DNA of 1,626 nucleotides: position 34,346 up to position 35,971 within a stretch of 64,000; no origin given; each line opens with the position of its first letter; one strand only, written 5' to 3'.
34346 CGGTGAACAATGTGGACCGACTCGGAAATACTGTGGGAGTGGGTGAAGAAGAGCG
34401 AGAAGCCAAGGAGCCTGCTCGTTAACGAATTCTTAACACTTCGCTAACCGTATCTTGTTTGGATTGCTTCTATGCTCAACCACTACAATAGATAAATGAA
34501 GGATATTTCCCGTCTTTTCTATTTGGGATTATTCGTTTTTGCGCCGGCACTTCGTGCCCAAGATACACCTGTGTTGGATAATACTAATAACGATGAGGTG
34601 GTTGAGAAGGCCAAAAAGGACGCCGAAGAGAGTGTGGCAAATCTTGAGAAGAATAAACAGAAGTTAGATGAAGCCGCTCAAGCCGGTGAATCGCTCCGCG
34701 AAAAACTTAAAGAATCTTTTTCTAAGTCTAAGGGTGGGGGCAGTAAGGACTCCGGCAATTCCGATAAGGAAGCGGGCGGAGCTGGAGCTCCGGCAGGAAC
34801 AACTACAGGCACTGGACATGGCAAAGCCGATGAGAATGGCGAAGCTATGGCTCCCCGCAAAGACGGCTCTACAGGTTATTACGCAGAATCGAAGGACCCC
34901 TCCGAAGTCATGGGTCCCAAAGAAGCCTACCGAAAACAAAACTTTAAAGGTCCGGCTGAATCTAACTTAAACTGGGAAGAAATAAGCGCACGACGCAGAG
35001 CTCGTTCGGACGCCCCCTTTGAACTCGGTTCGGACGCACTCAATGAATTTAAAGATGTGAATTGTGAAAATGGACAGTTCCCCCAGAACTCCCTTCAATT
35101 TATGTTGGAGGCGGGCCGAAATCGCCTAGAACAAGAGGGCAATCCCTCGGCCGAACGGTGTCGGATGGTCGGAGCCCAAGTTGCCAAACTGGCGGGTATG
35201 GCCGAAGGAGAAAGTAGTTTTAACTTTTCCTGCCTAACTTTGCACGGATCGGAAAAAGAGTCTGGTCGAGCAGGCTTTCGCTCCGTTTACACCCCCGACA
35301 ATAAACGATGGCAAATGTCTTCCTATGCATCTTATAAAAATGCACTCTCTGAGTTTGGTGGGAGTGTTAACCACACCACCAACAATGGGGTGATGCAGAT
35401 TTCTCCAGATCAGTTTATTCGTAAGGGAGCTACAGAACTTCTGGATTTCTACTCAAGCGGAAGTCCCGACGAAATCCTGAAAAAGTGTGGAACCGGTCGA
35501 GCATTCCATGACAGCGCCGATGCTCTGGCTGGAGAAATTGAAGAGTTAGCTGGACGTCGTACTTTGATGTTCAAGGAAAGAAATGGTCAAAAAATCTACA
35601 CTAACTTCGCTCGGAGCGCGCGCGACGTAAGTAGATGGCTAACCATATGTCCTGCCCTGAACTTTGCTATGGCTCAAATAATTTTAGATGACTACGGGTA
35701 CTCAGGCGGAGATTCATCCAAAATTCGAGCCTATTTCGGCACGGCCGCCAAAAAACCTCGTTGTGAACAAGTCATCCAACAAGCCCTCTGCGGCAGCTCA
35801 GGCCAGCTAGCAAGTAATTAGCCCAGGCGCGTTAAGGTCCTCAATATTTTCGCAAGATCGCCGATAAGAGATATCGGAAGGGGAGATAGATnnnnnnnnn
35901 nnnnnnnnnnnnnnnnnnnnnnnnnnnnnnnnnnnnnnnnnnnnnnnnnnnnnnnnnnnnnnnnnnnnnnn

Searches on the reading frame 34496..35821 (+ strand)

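Call 3: search_protein_families(library=pfam, proteins=[window:34496-35821:+], max_evalue=1)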
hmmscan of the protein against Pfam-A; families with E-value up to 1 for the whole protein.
window:34496-35821:+ (441 aa): 2 families
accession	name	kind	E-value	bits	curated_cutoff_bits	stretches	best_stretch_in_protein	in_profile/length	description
PF15070.11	GOLGA2L5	-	0.12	11.7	29.2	1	22-90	263-328/520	Putative golgin subfamily A member 2-like protein 5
PF23067.1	MG280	-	0.86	9.5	27.4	0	33-75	76-118/259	Uncharacterised protein MG280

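Call 4: search_protein_families(library=ncbifam, proteins=[window:34496-35821:+], max_evalue=1)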
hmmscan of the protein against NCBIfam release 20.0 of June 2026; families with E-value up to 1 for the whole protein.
window:34496-35821:+ (441 aa): 2 families
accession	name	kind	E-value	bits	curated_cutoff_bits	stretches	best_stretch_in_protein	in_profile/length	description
NF041670.1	GvpQ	equivalog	0.013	15.7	100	1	29-79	59-109/137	gas vesicle protein GvpQ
NF011840.0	PRK15312.1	equivalog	0.15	11.5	515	1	271-293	12-34/298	antimicrobial resistance protein Mig-14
